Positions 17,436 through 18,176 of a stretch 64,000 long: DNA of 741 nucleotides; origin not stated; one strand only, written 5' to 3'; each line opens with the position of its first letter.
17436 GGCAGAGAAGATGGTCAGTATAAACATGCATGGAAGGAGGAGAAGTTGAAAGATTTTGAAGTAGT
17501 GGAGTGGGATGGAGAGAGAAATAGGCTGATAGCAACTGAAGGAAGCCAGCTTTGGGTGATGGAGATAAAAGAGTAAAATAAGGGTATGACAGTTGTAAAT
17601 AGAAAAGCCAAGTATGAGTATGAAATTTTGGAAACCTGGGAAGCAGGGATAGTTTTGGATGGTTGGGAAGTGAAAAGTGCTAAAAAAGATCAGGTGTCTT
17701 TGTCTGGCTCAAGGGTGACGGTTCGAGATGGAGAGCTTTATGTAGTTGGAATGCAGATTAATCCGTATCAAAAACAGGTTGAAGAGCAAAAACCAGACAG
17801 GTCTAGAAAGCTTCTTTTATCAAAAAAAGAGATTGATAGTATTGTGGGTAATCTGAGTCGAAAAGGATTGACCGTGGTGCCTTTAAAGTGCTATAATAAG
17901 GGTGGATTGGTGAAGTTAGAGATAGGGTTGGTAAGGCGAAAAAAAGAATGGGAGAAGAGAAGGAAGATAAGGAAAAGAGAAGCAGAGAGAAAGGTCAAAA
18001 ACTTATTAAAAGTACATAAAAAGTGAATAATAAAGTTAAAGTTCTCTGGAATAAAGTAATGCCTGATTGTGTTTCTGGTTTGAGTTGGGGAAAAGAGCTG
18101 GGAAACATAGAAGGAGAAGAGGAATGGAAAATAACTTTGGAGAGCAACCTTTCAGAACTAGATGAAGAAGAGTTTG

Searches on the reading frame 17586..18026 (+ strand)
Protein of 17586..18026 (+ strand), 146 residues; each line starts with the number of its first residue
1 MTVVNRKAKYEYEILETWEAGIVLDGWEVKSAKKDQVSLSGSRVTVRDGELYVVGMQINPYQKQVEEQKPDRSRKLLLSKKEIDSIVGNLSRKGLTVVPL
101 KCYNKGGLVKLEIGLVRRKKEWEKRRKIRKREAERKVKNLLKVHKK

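Call 23: search_protein_families(library=pfam, proteins=[window:17586-18026:+], max_evalue=0.01)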
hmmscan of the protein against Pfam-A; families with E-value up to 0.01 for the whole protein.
window:17586-18026:+ (146 aa): 1 family
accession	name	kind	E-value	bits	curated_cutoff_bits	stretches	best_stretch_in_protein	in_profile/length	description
PF01668.23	SmpB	-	5.4e-47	159.8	27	1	3-142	2-142/143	SmpB protein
